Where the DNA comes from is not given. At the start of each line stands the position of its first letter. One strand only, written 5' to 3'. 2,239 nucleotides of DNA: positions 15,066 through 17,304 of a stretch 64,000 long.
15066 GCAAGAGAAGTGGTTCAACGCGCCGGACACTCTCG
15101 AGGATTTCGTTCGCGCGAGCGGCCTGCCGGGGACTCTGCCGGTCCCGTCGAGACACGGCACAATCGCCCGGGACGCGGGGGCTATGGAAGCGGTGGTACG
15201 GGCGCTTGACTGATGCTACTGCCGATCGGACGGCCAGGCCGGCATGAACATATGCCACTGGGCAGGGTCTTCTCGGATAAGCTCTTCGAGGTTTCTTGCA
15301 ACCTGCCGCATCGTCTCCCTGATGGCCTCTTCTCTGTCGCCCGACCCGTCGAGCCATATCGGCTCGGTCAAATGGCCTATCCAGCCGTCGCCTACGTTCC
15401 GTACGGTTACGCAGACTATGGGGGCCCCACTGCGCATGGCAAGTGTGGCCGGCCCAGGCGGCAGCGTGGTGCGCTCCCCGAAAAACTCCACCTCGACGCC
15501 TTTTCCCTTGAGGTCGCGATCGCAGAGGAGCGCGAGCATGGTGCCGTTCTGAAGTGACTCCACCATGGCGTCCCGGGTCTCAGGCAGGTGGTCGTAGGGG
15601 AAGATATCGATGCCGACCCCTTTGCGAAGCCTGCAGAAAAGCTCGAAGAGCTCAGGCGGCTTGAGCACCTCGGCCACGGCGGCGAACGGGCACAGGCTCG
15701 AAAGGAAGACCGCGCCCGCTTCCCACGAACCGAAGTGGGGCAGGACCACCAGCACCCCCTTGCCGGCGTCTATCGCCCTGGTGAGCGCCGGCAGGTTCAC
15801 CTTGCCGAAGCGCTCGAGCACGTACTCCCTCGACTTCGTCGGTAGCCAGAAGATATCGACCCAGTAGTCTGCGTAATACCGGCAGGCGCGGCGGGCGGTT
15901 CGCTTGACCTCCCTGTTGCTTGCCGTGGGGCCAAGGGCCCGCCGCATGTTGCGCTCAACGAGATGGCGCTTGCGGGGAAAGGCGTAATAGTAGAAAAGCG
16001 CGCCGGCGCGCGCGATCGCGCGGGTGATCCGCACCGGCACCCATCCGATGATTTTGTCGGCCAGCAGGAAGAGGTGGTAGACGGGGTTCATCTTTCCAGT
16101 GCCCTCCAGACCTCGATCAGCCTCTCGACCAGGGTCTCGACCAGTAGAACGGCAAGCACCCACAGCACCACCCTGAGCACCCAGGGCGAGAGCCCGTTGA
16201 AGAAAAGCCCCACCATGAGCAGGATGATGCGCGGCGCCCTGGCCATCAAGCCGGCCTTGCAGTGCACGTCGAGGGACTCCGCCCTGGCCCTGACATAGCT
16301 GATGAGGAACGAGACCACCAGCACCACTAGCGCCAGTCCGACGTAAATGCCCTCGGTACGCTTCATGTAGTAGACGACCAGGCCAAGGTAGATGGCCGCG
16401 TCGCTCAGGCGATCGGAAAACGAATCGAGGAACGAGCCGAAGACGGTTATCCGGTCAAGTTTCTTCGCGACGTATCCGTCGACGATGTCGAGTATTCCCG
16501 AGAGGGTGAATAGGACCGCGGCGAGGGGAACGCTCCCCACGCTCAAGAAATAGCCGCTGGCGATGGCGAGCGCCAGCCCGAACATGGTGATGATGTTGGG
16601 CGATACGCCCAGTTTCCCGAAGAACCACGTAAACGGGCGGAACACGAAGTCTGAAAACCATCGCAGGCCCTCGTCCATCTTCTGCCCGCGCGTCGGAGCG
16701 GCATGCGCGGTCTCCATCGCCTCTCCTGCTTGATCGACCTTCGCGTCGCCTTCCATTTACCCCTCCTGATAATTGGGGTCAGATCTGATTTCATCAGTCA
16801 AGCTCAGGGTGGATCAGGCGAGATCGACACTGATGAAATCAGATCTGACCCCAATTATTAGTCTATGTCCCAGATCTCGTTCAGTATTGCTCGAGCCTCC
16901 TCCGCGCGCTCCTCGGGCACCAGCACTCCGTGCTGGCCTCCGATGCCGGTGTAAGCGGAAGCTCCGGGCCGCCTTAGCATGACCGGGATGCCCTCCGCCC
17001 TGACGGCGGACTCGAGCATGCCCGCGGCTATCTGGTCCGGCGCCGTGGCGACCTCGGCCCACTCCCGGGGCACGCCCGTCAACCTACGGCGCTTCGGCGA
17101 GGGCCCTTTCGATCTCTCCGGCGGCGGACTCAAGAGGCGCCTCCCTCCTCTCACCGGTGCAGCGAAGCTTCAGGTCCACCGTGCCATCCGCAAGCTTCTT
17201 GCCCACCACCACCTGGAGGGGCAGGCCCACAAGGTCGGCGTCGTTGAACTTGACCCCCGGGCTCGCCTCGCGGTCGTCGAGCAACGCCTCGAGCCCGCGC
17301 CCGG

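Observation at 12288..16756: Phosphatidylinositol/PIM-like lipid cluster split by a PAP2 phosphatase and a membrane alpha/beta-hydrolase: a candidate PIP phosphatase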

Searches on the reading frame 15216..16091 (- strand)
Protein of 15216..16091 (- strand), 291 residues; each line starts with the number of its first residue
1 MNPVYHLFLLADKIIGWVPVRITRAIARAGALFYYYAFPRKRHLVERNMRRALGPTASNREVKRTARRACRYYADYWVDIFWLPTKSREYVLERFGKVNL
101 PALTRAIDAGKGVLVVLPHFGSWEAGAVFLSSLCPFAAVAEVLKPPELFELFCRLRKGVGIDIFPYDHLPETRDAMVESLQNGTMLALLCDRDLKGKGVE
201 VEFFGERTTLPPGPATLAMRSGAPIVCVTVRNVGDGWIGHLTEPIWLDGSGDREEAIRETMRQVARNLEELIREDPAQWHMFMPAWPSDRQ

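Call 3: search_protein_families(library=pfam, proteins=[window:15216-16091:-], max_evalue=0.01)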
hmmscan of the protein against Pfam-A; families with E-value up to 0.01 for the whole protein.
window:15216-16091:- (291 aa): 1 family
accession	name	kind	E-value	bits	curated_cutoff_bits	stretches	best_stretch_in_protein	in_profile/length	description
PF03279.18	Lip_A_acyltrans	-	1.1e-36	127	22.3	1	7-286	18-293/295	Bacterial lipid A biosynthesis acyltransferase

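Call 4: search_protein_families(library=ncbifam, proteins=[window:15216-16091:-], max_evalue=0.01)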
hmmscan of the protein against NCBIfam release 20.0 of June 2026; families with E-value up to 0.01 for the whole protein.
window:15216-16091:- (291 aa): 14 families
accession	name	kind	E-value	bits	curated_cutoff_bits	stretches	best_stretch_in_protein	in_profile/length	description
NF005919.0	PRK07920.1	equivalog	1e-63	215.2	209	1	7-290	14-297/311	phosphatidylinositol mannoside acyltransferase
NF006270.0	PRK08419.1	equivalog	1.3e-25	90.3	248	1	6-285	8-287/298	lipid A biosynthesis lauroyl acyltransferase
NF006487.0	PRK08905.1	equivalog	4.9e-19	68.5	281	1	13-279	8-266/290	lysophospholipid acyltransferase family protein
NF005120.0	PRK06553.1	equivalog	1.4e-10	41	273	1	107-286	128-306/308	lipid A biosynthesis lauroyl acyltransferase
NF006438.0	PRK08734.1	equivalog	3.9e-10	39.2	363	1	11-235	13-236/305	lauroyl acyltransferase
NF006432.0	PRK08706.1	equivalog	4.4e-10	39.3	384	1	14-280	10-272/289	lipid A biosynthesis lauroyl acyltransferase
NF005150.0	PRK06628.1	equivalog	1.5e-08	34.4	350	1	110-286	113-288/290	lipid A biosynthesis lauroyl acyltransferase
TIGR02207.1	lipid_A_htrB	subfamily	2.9e-08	33.4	297.8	1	13-279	23-284/303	LpxL/LpxP family Kdo(2)-lipid IV(A) lauroyl/palmitoleoyl acyltransferase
NF004569.0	PRK05906.1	equivalog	9e-08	31.3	439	1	103-283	132-309/454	lipid A biosynthesis lauroyl acyltransferase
NF006437.0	PRK08733.1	equivalog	4.6e-07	29.3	540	1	101-279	116-287/306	LpxL/LpxP family Kdo(2)-lipid IV(A) lauroyl/palmitoleoyl acyltransferase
NF004191.0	PRK05646.1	equivalog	1.8e-06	27.3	491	1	18-279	31-288/310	lipid A biosynthesis lauroyl acyltransferase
NF006507.0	PRK08943.1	subfamily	3.6e-06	26.3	337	1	13-280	35-298/322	lipid A biosynthesis (KDO)2-(lauroyl)-lipid IVA acyltransferase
TIGR02208.1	lipid_A_msbB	equivalog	5e-06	26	336.05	1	13-279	25-287/305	lauroyl-Kdo(2)-lipid IV(A) myristoyltransferase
NF004190.0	PRK05645.1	equivalog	0.00013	21.2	377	1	18-148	19-146/295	lysophospholipid acyltransferase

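Call 28: search_solved_structures(query=window:15216-16091:-, max_evalue=0.001, show_alignments=1)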
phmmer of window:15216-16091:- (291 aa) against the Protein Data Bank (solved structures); distinct sequences matched with E-value up to 0.001: 5.
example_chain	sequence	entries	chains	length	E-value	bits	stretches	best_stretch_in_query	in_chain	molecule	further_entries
5oce_A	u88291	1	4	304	2.2e-37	132.4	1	18-289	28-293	Phosphatidylinositol mannoside acyltransferase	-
5f2t_A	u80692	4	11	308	2.3e-37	132.4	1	18-289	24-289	Phosphatidylinositol mannoside acyltransferase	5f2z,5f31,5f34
7ojt_A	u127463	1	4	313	2.4e-37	132.3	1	18-289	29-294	Phosphatidylinositol mannoside acyltransferase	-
5kn7_B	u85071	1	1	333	2.2e-07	33.9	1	18-278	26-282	Lipid A biosynthesis lauroyl acyltransferase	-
5knk_B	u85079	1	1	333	1.2e-06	31.6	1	18-278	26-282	Lipid A biosynthesis lauroyl acyltransferase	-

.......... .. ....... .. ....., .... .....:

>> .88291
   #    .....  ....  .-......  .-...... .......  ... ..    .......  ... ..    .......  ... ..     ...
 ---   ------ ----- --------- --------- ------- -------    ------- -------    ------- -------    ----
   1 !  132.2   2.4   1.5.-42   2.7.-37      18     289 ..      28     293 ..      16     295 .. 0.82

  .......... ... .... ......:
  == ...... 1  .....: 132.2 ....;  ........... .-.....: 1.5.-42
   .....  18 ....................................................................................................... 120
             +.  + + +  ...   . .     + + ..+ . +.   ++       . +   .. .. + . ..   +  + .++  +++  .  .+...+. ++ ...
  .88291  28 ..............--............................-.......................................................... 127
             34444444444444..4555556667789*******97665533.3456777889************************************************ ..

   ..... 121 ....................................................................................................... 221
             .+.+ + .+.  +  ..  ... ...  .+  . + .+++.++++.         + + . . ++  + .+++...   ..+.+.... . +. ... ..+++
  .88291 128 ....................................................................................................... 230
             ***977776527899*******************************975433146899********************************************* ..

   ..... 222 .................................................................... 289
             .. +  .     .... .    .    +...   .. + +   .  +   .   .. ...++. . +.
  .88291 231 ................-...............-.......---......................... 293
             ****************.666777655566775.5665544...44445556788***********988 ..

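Call 57: find_related_loci(query=A7, collection=metagenome_contigs, flank=10000)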
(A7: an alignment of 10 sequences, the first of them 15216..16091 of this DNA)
Query A7 (291 aa) in metagenome_contigs; peptide patterns used: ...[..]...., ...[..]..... (x = any residue, [..] = any of these).
147 stretches matched a pattern; 116 encode a relative of the query (tblastn E <= 1e-3); the best 80 are kept; 79 distinct loci.
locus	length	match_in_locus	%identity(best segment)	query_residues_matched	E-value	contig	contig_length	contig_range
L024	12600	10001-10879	79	1-291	5e-159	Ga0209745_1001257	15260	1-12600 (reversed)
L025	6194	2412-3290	79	1-291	6e-160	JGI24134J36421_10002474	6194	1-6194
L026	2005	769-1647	79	1-291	4e-171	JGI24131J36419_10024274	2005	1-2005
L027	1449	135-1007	80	1-291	2e-167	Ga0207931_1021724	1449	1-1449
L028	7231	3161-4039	76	1-291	1e-151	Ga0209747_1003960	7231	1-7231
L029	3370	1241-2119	76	1-291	6e-158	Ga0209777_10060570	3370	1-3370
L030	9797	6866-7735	74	1-290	4e-151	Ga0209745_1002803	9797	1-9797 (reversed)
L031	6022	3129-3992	75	5-291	2e-147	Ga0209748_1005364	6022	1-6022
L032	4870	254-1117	75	5-291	1e-148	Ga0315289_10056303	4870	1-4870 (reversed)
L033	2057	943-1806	74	5-291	5e-157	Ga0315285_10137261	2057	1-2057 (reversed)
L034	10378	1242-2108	74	4-291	1e-145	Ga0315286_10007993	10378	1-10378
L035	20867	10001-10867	74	4-291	3e-145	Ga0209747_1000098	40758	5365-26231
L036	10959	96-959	75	5-291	3e-145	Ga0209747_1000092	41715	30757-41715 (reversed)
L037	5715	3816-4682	74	4-291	5e-146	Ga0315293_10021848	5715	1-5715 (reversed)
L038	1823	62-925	72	5-291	2e-156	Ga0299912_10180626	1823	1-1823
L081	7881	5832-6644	38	14-286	3e-49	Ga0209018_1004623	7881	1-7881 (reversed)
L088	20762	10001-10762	40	31-286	6e-48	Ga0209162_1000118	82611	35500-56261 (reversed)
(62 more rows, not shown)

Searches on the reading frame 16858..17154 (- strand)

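Call 3: search_protein_families(library=pfam, proteins=[window:16858-17154:-], max_evalue=0.01)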
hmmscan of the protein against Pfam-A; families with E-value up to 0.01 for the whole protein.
window:16858-17154:- (98 aa): 1 family
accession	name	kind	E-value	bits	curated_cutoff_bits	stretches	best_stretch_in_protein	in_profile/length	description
PF09413.15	DUF2007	-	4.8e-09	36.7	25.7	1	32-94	1-65/66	Putative prokaryotic signal transducing protein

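Call 4: search_protein_families(library=ncbifam, proteins=[window:16858-17154:-], max_evalue=0.01)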
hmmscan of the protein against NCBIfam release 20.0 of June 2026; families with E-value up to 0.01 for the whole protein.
window:16858-17154:- (98 aa): 0 families
